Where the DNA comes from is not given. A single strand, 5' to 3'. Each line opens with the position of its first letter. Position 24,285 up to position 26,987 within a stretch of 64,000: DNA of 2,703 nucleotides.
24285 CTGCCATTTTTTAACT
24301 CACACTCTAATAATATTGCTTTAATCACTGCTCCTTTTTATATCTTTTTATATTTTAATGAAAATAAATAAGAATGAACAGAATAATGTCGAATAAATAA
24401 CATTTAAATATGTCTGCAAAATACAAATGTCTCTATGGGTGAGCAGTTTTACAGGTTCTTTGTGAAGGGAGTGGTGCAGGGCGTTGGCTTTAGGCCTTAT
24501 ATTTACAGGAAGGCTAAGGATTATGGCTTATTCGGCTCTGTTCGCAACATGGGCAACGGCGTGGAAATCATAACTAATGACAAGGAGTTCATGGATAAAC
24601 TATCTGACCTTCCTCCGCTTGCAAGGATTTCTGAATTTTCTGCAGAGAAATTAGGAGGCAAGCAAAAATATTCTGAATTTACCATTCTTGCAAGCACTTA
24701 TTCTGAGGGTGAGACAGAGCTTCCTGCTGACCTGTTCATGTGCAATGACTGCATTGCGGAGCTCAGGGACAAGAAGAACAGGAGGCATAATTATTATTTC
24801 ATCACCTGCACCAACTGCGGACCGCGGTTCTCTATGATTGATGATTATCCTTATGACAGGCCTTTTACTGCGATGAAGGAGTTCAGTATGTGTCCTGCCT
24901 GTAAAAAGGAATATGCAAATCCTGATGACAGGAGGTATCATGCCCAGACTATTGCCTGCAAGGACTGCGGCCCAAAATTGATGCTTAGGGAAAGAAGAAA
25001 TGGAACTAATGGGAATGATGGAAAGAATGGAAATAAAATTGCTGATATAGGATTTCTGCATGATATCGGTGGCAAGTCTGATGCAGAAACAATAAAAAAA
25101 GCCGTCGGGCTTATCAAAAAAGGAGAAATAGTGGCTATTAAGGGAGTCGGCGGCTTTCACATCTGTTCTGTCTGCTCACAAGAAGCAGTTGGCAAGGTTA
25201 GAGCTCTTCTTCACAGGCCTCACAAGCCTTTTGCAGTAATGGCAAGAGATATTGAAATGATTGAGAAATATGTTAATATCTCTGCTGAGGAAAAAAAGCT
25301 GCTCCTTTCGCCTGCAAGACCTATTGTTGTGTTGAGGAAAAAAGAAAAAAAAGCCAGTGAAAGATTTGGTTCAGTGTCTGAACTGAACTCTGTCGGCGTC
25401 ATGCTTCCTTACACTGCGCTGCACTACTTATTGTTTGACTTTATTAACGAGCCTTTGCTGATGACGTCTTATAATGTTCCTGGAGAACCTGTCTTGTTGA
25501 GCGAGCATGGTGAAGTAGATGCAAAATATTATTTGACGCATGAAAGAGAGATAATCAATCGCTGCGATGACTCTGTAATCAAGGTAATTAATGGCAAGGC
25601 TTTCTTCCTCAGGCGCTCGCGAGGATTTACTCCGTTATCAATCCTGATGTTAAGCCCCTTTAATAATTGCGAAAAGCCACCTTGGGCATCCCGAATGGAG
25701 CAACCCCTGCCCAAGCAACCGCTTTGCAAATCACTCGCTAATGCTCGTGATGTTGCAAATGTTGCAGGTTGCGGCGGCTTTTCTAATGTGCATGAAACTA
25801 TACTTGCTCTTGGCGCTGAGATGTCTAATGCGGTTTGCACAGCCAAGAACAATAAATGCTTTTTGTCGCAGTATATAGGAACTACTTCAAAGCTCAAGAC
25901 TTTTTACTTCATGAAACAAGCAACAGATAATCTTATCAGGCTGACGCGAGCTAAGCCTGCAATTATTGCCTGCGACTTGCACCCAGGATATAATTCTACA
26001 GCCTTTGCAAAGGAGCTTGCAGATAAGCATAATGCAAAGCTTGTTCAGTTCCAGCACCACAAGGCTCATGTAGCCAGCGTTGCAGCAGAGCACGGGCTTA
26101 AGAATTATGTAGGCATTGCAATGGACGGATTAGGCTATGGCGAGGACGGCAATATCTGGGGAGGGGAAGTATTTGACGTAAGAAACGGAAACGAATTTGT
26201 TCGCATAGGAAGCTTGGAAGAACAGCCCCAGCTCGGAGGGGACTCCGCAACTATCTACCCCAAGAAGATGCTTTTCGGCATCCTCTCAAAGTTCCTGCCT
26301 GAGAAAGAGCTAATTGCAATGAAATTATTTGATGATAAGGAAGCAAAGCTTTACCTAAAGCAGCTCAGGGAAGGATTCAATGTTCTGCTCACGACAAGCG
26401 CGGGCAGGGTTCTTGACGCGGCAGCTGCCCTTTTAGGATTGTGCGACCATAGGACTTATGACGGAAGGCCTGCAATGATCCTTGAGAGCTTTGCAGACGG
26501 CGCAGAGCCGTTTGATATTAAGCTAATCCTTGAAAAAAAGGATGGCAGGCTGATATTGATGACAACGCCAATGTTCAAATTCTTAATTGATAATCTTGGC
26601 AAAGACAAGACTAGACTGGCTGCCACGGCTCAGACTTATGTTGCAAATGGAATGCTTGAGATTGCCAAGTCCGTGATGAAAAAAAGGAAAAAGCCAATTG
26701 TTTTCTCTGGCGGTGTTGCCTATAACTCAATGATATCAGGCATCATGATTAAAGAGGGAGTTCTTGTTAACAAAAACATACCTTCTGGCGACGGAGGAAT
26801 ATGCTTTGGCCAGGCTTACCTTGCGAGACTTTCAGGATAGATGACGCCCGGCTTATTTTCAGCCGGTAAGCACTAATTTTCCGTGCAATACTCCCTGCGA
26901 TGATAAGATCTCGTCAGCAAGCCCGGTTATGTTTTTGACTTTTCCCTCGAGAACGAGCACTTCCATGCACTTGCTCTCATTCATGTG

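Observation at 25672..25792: Palindromic repeat inserted in frame inside hypF (RPE-like behaviour in an archaeon)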

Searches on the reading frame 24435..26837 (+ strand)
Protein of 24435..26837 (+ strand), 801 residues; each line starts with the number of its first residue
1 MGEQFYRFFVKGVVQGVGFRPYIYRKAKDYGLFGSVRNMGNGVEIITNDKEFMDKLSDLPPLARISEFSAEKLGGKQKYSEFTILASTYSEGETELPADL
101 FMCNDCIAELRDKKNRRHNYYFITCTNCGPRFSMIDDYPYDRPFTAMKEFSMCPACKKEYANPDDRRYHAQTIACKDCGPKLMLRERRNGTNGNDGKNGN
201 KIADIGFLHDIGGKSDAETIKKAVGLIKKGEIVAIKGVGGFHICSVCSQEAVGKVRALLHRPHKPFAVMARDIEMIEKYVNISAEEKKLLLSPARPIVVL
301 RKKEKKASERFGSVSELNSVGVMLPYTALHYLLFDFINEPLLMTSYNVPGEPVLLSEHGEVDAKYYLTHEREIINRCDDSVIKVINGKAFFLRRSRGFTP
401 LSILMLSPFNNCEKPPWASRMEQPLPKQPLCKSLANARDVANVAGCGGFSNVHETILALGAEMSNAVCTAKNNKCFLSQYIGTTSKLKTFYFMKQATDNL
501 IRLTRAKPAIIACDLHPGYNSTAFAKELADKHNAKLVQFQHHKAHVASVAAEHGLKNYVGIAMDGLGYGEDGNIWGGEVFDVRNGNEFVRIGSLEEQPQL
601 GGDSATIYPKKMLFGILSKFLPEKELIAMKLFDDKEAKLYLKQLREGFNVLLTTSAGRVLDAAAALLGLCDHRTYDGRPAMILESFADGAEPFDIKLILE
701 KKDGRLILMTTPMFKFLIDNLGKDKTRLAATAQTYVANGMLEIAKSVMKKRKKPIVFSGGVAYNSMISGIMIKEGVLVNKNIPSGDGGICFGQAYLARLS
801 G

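Call 8: search_protein_families(library=pfam, proteins=[window:24435-26837:+])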
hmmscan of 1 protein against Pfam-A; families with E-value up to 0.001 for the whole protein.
window:24435-26837:+ (801 aa): 6 families
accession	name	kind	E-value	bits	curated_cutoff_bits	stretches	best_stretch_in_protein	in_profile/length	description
PF22521.2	HypF_C_2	-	8.1e-56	189.9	27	1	560-793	1-241/241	Carbamoyltransferase, Kae1-like Domain, second subdomain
PF01300.24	Sua5_yciO_yrdC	-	3.3e-34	118.4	25.1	1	226-395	2-178/178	Telomere recombination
PF17788.7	HypF_C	-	1.2e-29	103.3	23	1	453-552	3-99/99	HypF Kae1-like domain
PF07503.17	zf-HYPF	-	2e-29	101.5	23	2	152-184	1-33/34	HypF finger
PF00708.24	Acylphosphatase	-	4.1e-17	62.7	22.5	1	6-84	1-85/85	Acylphosphatase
PF14354.12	Lar_restr_allev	-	0.00067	20.3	28.6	0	151-182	4-35/58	Restriction alleviation protein Lar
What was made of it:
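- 24435..26840 (+): hypF ORF, 801 aa. Domains: acylphosphatase, two HypF zinc fingers, YrdC-like, Kae1-like N and C subdomains. Pfam hits to all five HypF families, E 1e-17 to 8e-56 (call 8).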

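Call 9: search_solved_structures(query=window:24435-26837:+, show_alignments=3)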
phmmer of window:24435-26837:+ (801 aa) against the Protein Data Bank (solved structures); distinct sequences matched with E-value up to 0.001: 13.
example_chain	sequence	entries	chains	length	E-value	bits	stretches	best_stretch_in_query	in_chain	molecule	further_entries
4g9i_A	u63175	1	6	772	1.1e-153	516.4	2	5-407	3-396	Hydrogenase maturation protein HypF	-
3vth_A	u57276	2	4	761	1.6e-131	443.1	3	9-183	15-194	Hydrogenase maturation factor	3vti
3tsp_A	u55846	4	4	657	2.7e-92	313.3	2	93-411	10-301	Transcriptional regulatory protein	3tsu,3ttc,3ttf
3tsq_A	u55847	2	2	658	2.8e-92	313.3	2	93-411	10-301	Transcriptional regulatory protein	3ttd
1gxt_A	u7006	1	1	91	1.5e-09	39.7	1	9-84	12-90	HYDROGENASE MATURATION PROTEIN HYPF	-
1gxu_A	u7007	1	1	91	8.2e-09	37.3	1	9-84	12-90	HYDROGENASE MATURATION PROTEIN HYPF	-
8jfs_A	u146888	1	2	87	5.7e-05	24.5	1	9-66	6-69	Acylphosphatase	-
1k7j_A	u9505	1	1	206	0.00025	22.4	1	218-361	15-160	Protein yciO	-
1kk9_A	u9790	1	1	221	0.00025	22.4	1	217-361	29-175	probable translation factor yciO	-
1ulr_A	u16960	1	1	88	0.00035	21.9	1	9-67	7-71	putative acylphosphatase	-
7chx_A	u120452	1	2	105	0.00047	21.5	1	9-83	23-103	Acylphosphatase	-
2w4d_A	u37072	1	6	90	0.00057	21.2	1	10-69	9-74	ACYLPHOSPHATASE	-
1v3z_A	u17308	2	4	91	0.00061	21.2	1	10-69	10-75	Acylphosphatase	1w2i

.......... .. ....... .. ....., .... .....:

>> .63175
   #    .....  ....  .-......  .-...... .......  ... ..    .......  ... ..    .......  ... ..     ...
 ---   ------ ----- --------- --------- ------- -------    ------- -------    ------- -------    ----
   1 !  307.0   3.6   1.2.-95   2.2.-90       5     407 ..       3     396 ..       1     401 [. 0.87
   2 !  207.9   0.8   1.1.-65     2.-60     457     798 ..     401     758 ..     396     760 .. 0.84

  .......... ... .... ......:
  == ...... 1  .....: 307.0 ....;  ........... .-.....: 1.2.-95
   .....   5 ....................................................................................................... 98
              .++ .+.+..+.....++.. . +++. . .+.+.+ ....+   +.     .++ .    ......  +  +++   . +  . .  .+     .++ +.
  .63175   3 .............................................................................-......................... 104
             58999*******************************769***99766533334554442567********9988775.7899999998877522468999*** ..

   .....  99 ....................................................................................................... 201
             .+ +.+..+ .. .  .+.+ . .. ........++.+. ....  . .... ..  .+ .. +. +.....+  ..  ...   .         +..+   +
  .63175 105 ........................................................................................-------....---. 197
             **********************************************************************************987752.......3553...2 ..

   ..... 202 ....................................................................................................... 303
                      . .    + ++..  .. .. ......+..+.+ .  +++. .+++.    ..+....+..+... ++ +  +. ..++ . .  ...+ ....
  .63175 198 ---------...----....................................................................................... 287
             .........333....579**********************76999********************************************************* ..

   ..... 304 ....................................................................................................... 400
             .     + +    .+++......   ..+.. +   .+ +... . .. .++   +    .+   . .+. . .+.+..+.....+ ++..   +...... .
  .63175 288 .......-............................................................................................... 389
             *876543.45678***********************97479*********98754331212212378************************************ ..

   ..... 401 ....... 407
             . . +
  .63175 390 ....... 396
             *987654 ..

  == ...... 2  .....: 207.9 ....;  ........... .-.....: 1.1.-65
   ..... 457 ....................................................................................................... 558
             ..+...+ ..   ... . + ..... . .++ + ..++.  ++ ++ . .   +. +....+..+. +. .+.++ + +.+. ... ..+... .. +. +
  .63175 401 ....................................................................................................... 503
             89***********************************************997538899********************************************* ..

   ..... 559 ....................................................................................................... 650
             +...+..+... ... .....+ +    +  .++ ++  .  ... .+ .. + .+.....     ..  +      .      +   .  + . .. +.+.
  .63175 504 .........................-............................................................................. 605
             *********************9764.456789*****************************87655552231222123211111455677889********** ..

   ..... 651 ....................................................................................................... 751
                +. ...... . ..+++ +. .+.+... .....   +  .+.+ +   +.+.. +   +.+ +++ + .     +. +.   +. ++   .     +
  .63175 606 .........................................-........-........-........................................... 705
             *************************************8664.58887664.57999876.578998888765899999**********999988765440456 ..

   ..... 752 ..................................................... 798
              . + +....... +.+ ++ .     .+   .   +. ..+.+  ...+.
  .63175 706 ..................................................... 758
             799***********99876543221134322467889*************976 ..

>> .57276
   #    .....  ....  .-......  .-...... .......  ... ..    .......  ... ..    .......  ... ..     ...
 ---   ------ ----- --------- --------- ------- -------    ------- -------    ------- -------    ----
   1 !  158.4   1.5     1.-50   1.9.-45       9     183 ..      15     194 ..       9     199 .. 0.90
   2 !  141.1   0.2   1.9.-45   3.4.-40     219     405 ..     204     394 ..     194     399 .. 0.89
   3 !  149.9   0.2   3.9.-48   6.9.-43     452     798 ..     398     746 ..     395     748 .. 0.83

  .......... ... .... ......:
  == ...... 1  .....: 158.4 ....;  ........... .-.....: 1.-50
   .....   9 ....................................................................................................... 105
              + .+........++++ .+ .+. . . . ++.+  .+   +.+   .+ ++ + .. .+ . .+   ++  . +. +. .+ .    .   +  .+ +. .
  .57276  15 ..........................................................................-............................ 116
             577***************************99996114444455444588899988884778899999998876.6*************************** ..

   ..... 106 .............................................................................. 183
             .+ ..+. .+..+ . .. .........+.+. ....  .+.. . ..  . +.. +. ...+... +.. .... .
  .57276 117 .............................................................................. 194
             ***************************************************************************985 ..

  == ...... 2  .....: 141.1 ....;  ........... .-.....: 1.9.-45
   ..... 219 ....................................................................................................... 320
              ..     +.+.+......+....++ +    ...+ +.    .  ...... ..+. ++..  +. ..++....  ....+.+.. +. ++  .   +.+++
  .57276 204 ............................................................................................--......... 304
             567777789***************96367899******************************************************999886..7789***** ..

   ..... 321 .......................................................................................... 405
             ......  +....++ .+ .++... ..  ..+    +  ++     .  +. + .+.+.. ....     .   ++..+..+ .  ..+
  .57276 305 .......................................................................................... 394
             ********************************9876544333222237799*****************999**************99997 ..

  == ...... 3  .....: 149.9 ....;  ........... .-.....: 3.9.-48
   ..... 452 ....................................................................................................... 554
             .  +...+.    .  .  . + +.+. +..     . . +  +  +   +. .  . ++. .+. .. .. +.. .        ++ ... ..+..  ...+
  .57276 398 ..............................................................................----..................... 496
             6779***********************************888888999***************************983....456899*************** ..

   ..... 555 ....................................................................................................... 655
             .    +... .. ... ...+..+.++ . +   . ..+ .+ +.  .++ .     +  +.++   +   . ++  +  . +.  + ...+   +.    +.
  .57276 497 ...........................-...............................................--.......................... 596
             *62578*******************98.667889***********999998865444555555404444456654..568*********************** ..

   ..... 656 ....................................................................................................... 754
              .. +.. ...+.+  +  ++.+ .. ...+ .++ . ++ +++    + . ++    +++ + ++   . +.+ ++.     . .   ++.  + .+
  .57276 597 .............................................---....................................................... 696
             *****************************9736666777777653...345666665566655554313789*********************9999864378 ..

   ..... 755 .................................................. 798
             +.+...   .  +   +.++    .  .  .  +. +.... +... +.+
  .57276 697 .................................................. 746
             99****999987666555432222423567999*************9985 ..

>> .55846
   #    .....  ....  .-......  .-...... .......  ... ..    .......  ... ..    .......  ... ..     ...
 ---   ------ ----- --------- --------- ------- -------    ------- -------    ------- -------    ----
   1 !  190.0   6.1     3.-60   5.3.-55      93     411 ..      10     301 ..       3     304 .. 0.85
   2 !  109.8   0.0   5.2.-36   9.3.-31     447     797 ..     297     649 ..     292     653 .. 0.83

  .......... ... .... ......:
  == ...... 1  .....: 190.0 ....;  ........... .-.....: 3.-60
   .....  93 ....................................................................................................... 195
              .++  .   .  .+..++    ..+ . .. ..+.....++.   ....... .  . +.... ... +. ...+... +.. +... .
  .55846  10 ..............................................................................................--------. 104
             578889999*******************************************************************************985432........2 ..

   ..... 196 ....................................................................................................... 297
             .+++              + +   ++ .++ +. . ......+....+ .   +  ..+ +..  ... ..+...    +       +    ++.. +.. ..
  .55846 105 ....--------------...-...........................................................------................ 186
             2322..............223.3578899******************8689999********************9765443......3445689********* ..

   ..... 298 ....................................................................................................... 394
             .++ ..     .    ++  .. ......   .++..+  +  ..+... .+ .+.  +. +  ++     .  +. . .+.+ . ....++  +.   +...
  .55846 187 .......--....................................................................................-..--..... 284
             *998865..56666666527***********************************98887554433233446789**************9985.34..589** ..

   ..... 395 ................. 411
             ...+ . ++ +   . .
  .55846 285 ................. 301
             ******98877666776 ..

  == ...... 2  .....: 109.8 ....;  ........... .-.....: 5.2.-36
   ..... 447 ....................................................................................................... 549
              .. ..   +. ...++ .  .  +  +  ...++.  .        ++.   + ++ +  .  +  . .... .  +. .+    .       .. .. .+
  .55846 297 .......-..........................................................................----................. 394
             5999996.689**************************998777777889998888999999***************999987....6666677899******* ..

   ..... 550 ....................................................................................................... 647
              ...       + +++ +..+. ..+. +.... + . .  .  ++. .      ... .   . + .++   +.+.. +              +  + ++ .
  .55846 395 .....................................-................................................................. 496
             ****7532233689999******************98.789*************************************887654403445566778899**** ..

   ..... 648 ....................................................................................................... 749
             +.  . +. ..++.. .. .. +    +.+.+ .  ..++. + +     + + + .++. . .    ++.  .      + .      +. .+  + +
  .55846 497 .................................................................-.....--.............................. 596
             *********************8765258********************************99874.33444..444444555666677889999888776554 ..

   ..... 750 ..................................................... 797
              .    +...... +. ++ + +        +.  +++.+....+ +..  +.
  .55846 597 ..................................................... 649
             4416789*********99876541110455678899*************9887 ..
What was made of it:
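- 24435..26840 (+): PDB HypF matches E 1e-153 (call 9).
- Checked: Solved HypF structures 4g9i, 3vth and 3tsp also lack the segment (call 9).
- The insertion is in an inter-domain linker that varies in length among solved HypFs (call 9).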

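Call 12: find_homologous_proteins(query=window:24435-26837:+, max_evalue=1e-50)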
Query window:24435-26837:+ (801 aa): 7999 proteins with E <= 1e-50 among 8000 candidates; the best 120 are listed.
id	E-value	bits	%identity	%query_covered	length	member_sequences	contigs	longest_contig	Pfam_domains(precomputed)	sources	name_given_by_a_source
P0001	0.0e+0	1849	100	100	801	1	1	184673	PF17788.8,PF22521.3,PF01300.25,PF00708.25,PF07503.18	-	-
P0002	0.0e+0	1085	61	99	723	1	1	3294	PF17788.8,PF22521.3,PF01300.25,PF00708.25,PF07503.18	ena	-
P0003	0.0e+0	1083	61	99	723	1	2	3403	PF17788.8,PF22521.3,PF01300.25,PF00708.25,PF07503.18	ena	-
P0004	0.0e+0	1083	61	99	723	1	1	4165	PF17788.8,PF22521.3,PF01300.25,PF00708.25,PF07503.18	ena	-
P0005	0.0e+0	1083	61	99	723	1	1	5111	PF17788.8,PF22521.3,PF01300.25,PF00708.25,PF07503.18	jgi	-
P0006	0.0e+0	1082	61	99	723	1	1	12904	PF17788.8,PF22521.3,PF01300.25,PF00708.25,PF07503.18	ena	-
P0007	0.0e+0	1081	61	99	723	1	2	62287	PF17788.8,PF22521.3,PF01300.25,PF00708.25,PF07503.18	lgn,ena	-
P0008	0.0e+0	1081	61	99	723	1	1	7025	PF17788.8,PF22521.3,PF01300.25,PF00708.25,PF07503.18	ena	-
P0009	0.0e+0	1081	61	99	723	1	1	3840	PF17788.8,PF22521.3,PF01300.25,PF00708.25,PF07503.18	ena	-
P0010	0.0e+0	1079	61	99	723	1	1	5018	PF17788.8,PF22521.3,PF01300.25,PF00708.25,PF07503.18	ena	-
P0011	0.0e+0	1079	61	99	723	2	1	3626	PF17788.8,PF22521.3,PF01300.25,PF00708.25,PF07503.18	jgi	-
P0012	0.0e+0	1078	61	99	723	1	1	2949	PF17788.8,PF22521.3,PF01300.25,PF00708.25,PF07503.18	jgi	-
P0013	0.0e+0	1076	61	99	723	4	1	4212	PF17788.8,PF22521.3,PF01300.25,PF00708.25,PF07503.18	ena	-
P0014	0.0e+0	1076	61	99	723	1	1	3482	PF17788.8,PF22521.3,PF01300.25,PF00708.25,PF07503.18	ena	-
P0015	0.0e+0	1075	61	99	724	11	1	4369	PF17788.8,PF22521.3,PF01300.25,PF00708.25,PF07503.18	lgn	-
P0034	0.0e+0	1056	61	99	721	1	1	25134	PF17788.8,PF22521.3,PF01300.25,PF00708.25,PF07503.18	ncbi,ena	-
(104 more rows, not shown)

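Call 26: find_encoding_contigs(protein=P0001, flank=10000, max_places=3)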
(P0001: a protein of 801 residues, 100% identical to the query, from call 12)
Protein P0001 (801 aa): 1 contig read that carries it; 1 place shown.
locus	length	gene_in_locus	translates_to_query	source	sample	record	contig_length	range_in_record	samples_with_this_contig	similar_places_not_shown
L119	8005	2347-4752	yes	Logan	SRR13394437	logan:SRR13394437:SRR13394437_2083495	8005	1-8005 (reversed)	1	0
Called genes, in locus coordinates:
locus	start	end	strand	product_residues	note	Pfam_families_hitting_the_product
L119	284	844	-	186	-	-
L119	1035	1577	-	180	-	PF24336:DUF7504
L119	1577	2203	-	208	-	PF04509:CheC (weak)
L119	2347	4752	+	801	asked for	PF00708:Acylphosphatase, PF07503:zf-HYPF, PF01300:Sua5_yciO_yrdC, PF17788:HypF_C, PF22521:HypF_C_2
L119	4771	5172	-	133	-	PF08753:NikR_C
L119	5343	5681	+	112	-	-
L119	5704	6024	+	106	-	-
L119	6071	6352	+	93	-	PF01050:MannoseP_isomer (weak), PF07883:Cupin_2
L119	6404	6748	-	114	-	PF01155:HypA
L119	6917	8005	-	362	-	?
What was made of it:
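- The same 801-aa gene is present on a separately assembled Logan contig from run SRR13394437 (call 26).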
